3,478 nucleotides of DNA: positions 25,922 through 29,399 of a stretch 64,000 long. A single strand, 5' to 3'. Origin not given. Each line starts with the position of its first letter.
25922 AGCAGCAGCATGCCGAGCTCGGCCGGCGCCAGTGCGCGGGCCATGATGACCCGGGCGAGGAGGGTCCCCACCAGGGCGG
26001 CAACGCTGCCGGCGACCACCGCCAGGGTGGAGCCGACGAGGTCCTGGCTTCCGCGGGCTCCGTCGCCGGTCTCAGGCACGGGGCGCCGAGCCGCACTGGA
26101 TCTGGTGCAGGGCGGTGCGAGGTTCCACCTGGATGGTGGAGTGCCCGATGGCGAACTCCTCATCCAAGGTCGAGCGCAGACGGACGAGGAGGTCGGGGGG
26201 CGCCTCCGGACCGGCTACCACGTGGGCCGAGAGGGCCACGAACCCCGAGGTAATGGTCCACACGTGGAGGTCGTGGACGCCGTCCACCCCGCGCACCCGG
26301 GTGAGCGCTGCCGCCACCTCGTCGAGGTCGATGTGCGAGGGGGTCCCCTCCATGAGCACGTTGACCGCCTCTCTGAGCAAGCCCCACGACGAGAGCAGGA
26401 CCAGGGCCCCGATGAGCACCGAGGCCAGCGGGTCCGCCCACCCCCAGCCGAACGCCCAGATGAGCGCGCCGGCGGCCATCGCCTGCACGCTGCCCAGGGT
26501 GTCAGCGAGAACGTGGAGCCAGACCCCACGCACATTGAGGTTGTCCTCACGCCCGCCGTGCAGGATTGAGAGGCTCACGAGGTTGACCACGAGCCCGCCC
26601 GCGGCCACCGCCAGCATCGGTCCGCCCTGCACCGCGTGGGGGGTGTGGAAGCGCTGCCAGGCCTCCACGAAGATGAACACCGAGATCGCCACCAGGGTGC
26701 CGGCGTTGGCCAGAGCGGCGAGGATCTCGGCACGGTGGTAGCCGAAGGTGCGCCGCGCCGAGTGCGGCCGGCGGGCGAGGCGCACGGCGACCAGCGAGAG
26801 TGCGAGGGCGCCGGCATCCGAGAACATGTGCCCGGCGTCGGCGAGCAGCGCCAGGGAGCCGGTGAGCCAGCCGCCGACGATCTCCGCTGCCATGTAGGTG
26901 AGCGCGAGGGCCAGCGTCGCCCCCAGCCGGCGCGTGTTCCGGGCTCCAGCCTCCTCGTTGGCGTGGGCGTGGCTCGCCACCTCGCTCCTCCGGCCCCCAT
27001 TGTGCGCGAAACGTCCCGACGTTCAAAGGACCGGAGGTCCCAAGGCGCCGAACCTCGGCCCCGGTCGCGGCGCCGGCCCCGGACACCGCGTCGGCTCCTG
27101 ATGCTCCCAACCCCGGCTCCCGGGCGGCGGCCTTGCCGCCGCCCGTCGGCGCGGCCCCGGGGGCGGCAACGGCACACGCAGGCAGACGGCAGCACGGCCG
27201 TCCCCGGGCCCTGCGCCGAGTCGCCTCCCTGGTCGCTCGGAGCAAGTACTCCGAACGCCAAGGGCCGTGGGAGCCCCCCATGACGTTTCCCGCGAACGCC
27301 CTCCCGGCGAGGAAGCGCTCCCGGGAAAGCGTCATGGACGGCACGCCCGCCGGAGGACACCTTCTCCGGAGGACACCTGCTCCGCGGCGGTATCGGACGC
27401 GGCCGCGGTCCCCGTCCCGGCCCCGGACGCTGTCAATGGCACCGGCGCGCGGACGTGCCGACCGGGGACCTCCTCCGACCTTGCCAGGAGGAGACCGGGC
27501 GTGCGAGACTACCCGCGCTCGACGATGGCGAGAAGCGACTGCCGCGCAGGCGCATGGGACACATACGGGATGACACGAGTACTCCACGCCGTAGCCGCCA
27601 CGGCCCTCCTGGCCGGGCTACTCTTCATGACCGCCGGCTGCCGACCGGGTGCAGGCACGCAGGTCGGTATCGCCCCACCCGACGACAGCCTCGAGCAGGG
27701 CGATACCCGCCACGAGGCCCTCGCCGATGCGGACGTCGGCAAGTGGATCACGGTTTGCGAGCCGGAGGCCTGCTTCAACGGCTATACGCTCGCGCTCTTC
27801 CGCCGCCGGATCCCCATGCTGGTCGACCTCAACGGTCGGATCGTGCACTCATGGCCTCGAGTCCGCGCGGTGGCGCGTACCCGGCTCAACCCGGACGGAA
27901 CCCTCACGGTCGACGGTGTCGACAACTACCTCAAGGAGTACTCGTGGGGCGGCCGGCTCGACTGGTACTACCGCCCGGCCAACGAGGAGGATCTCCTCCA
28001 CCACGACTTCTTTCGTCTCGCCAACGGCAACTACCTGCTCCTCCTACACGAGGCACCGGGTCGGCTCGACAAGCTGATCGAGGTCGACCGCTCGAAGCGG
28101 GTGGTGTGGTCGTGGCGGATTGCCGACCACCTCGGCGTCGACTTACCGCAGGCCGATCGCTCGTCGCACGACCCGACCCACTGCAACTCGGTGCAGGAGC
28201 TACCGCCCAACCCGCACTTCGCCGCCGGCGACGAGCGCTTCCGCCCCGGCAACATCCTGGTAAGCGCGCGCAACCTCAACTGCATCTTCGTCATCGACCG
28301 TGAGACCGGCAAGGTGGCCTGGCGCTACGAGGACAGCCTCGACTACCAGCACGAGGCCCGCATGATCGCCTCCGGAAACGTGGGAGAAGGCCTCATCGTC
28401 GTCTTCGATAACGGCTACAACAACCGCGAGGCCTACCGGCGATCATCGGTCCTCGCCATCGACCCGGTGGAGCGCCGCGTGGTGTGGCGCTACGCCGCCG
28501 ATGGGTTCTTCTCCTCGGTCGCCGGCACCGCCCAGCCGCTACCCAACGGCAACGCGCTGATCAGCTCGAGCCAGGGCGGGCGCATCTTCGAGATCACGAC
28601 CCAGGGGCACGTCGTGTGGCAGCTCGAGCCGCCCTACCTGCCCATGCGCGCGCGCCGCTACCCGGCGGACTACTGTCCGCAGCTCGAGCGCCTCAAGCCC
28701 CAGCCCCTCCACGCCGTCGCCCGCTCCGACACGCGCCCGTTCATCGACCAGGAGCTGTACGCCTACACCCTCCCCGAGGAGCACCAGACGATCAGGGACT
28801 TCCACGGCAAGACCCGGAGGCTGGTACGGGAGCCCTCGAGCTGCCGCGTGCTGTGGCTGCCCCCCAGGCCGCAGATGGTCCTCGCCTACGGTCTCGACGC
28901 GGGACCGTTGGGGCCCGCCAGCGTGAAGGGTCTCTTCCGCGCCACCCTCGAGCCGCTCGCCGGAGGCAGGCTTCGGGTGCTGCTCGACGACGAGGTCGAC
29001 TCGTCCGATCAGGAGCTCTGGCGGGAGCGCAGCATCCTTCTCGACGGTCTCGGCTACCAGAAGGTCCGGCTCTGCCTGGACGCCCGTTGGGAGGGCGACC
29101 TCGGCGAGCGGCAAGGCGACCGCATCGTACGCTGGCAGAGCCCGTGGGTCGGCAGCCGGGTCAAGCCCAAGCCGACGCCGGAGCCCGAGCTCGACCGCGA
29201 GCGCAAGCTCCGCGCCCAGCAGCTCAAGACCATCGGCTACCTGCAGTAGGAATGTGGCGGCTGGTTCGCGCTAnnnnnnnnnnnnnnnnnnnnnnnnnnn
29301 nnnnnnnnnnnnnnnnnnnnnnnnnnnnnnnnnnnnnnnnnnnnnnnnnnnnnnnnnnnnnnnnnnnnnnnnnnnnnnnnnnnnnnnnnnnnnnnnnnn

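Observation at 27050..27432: Repeat family 1, copy 1: about 290-nt conserved, apparently non-coding structured element between czcD and the ASST-like gene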

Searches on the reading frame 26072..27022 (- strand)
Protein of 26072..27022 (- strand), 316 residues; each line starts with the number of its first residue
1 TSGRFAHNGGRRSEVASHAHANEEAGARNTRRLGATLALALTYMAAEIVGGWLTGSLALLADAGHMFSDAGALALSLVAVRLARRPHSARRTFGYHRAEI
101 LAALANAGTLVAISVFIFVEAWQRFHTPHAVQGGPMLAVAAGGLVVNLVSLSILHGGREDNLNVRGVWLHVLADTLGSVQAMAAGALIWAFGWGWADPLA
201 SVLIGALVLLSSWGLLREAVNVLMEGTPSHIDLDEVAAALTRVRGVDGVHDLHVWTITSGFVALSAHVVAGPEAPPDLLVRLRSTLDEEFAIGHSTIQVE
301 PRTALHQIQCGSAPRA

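Call 57: search_protein_families(library=pfam, proteins=[window:26072-27022:-], max_evalue=0.00001)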
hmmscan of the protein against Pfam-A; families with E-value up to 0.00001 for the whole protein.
window:26072-27022:- (316 aa): 2 families
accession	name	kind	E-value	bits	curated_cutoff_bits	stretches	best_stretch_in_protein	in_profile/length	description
PF01545.26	Cation_efflux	-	1.2e-44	152.9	26.6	1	37-224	5-198/198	Cation efflux family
PF16916.11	ZT_dimer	-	1.4e-12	47.8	26.7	1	228-301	1-77/78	Dimerisation domain of Zinc Transporter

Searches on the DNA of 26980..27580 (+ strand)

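Call 20: search_rna_families(source=window, start=26980, end=27580, threshold=evalue, max_evalue=10)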
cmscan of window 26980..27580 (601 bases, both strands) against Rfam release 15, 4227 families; matches with E-value up to 10: 1.
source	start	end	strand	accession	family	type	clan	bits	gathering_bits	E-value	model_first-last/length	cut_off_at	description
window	27301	27372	+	RF00907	mir-941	Gene; miRNA;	-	17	60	5.1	1-72/72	no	mir-941 microRNA precursor family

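Call 30: search_dna_similar(query=window:27085-27400:+, collection=plasmids, mode=distant, max_evalue=0.001)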
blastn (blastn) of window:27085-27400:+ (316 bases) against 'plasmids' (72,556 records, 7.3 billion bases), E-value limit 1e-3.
No match.

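Call 83: build_rna_model(alignment_id=A6)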
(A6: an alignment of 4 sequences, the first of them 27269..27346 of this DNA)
Model R1 built from alignment A6 (4 sequences, 78 columns); structure: RNAalifold consensus.
model positions 78; base pairs 26; branch points 0; effective number of sequences 1.46; information 0.725 bits per position. Calibrated on 0.2 Mb of random sequence (short: E-values are rough).
structure used (alignment columns):
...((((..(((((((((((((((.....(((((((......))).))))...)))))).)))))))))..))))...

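Call 84: search_with_rna_model(model_id=R1, sources=[window, L002, L007, L008, L010, L012], max_evalue=10)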
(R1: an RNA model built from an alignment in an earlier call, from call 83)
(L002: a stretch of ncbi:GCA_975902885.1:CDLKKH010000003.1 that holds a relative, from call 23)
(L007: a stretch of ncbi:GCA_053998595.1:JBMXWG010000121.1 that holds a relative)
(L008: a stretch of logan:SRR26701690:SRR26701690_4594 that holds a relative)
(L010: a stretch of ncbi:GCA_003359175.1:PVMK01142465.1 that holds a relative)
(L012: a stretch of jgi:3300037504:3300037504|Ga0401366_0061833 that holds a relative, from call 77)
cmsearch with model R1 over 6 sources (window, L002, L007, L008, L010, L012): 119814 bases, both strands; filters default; matches with E-value up to 10: 10.
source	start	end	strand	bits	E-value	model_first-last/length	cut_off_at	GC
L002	1597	1674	+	99.4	8e-24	1-78/78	no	0.68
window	33114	33191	-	99.2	9e-24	1-78/78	no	0.64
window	63463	63540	+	94.2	2e-22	1-78/78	no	0.62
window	27269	27346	+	92.6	5.6e-22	1-78/78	no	0.72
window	27269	27346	-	40.3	5.7e-08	1-78/78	no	0.72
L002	1597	1674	-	36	8.1e-07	1-78/78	no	0.68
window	63463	63540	-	35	1.5e-06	1-78/78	no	0.62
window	33114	33191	+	32.3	7.6e-06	1-78/78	no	0.64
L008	9520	9545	-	11.6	2.7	1-78/78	no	0.85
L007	8770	8804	+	10.7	4.7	22-56/78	no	0.69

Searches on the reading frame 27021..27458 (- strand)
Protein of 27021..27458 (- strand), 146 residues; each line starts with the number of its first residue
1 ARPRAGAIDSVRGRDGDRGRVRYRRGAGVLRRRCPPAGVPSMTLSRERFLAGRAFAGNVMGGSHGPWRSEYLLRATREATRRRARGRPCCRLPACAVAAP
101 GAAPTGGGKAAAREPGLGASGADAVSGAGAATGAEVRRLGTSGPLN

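Call 101: search_protein_families(library=pfam, proteins=[window:27021-27458:-], max_evalue=1)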
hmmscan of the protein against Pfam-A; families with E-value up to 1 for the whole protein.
seq(146 aa): 0 families

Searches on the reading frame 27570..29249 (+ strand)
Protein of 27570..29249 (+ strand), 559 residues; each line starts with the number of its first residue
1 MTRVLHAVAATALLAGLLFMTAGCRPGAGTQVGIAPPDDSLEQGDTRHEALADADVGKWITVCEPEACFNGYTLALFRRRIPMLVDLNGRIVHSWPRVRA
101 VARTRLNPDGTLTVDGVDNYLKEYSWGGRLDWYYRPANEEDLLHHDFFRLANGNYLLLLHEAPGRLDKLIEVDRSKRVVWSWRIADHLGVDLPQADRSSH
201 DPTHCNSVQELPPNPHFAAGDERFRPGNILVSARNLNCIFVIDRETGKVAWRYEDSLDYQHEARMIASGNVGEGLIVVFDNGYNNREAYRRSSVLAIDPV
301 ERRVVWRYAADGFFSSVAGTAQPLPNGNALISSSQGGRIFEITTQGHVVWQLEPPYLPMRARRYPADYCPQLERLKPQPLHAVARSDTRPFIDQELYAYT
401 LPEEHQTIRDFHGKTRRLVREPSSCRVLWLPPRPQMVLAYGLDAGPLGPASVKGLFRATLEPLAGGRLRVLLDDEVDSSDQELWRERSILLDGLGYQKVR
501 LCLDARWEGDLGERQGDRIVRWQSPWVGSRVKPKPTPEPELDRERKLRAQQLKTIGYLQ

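Call 15: find_encoding_contigs(protein=window:27570-29249:+, flank=10000, max_places=6)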
Protein window:27570-29249:+ (559 aa): no gene with exactly this product is on record in the collection.

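Call 19: find_homologous_proteins(query=window:27570-29249:+, max_evalue=1e-20)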
Query window:27570-29249:+ (559 aa): 289 proteins with E <= 1e-20 among 8000 candidates; the best 120 are listed.
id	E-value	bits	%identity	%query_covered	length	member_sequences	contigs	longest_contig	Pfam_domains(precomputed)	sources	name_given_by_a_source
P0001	0.0e+0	1312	100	100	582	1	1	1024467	PF13360.14,PF14269.13,PF05935.18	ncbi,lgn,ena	-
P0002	0.0e+0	1060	80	100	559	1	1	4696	PF13360.14,PF14269.13,PF05935.18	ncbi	-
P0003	1.3e-214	732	59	94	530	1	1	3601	PF14269.13,PF05935.18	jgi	jgi:hypothetical protein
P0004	1.1e-161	557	49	98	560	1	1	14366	PF13360.14,PF14269.13,PF05935.18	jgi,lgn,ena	-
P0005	2.0e-158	547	51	92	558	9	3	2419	PF13360.14,PF14269.13,PF05935.18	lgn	-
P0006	2.7e-156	539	50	92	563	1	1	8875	PF13360.14,PF14269.13,PF05935.18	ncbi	-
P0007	2.6e-155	536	46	98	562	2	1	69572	PF14269.13,PF05935.18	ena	-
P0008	4.6e-155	535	48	97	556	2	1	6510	PF14269.13,PF05935.18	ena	-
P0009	6.1e-155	535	48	99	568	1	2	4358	PF14269.13,PF05935.18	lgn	-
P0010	3.1e-154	533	47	95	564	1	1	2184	PF14269.13,PF05935.18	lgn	-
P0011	8.0e-154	531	47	100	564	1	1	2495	PF14269.13,PF05935.18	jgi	jgi:hypothetical protein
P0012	1.3e-153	531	46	97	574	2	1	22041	PF14269.13,PF05935.18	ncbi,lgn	-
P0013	5.1e-153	529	47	99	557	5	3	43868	PF14269.13,PF05935.18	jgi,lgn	-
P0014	6.2e-153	528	48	92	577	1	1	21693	PF14269.13,PF05935.18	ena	-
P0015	1.0e-152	528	45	95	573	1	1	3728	PF13360.14,PF14269.13,PF05935.18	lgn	-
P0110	2.1e-140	487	43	99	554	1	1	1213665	PF14269.13,PF05935.18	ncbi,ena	-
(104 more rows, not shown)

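Call 22: find_encoding_contigs(protein=P0001, flank=10000, max_places=4)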
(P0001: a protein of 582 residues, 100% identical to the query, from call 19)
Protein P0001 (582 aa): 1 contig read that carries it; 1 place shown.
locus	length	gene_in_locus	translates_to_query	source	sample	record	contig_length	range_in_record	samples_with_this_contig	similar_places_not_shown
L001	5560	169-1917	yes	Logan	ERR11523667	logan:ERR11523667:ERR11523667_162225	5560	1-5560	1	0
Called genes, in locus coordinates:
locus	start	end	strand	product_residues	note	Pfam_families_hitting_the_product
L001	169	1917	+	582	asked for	PF05935:Arylsulfotrans, PF14269:Arylsulfotran_2, PF13360:PQQ_2 (weak)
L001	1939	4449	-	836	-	PF00884:Sulfatase, PF01663:Phosphodiest, PF16347:SGSH_C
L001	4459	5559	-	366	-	?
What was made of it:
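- On MITE: The rest of the genome (a 1.02-Mb contig) could not be read (call 22).
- Tried and rejected: The genome's own 1.02-Mb contig could not be read (call 22), so no genome-wide copy count was possible.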

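Call 23: find_encoding_contigs(protein=P0002, flank=10000, max_places=4)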
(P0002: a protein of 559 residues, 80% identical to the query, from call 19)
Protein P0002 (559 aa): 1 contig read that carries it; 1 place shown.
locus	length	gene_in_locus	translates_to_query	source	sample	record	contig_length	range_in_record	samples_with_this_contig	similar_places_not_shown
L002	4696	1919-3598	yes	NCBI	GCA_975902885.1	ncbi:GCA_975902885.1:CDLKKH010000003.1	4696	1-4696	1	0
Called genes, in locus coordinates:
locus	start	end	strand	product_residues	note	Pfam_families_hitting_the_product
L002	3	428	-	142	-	?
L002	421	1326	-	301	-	PF01545:Cation_efflux, PF16916:ZT_dimer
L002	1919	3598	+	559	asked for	PF05935:Arylsulfotrans, PF14269:Arylsulfotran_2, PF13360:PQQ_2 (weak)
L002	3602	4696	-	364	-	?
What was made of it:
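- No gene was called here in the relative's contig (call 23).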

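Call 29: list_cluster_members(proteins=[P0001, P0002])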
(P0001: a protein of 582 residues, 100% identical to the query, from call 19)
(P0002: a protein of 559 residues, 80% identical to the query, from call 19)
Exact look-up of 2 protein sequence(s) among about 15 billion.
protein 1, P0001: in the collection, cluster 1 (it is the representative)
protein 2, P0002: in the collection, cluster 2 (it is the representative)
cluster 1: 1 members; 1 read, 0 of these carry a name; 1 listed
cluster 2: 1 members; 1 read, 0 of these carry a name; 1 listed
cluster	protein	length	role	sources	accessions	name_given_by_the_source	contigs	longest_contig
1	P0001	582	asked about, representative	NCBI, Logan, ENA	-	-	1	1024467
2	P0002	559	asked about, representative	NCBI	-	-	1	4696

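Call 57: search_protein_families(library=pfam, proteins=[window:27570-29249:+], max_evalue=0.00001)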
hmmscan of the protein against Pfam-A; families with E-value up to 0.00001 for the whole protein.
window:27570-29249:+ (559 aa): 3 families
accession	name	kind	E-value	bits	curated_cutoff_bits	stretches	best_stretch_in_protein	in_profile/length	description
PF14269.12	Arylsulfotran_2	-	4.3e-20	72.8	27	1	193-352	135-298/301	Arylsulfotransferase (ASST)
PF05935.17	Arylsulfotrans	-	4.2e-16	59.4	24.2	1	80-255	28-215/374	Arylsulfotransferase (ASST)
PF13360.13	PQQ_2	-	2.2e-06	27.9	27.6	1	226-353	32-145/233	Outer membrane protein assembly factor BamB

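Call 77: find_encoding_contigs(protein=P0003, flank=5000, max_places=2)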
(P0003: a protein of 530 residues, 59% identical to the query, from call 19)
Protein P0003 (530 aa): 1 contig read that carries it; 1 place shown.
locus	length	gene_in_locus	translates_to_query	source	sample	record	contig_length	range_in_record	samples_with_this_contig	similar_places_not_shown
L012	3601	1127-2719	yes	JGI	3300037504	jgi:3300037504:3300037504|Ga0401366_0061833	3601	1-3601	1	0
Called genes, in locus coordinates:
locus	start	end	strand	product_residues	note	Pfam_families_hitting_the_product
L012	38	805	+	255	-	-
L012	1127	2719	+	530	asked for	PF05935:Arylsulfotrans, PF14269:Arylsulfotran_2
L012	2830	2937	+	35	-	-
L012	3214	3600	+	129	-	?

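Call 99: find_encoding_contigs(protein=P0110, flank=10000, max_places=2)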
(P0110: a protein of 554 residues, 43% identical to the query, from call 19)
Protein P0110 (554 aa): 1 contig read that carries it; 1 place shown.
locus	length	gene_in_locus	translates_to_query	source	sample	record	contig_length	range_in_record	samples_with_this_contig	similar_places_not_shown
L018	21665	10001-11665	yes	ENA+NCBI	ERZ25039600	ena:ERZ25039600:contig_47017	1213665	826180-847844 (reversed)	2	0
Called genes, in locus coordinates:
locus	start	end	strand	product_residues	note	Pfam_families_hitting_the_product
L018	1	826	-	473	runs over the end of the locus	PF00171:Aldedh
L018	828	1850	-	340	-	PF03447:NAD_binding_3 (weak), PF00742:Homoserine_dh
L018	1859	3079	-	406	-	PF00155:Aminotran_1_2, PF12897:Asp_aminotransf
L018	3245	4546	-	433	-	-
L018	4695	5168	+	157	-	PF13404:HTH_AsnC-type, PF13412:HTH_24, PF01037:AsnC_trans_reg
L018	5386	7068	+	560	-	PF14306:PUA_2, PF01747:ATP-sulfurylase, PF13671:AAA_33 (faint), PF01583:APS_kinase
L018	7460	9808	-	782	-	PF00884:Sulfatase, PF01663:Phosphodiest (faint)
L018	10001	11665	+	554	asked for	PF05935:Arylsulfotrans, PF14269:Arylsulfotran_2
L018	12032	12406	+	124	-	PF05635:23S_rRNA_IVP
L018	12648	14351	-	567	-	PF00512:HisKA, PF02518:HATPase_c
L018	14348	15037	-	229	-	PF00072:Response_reg, PF00486:Trans_reg_C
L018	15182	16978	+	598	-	PF00009:GTP_EFTU, PF03144:GTP_EFTU_D2, PF22042:EF-G_D2 (weak), PF14492:EFG_III (weak), PF00679:EFG_C, PF06421:LepA_C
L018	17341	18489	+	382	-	PF04055:Radical_SAM, PF06969:HemN_C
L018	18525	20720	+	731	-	PF06293:Kdo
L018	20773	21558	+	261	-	PF04028:DUF374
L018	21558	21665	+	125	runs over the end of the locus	-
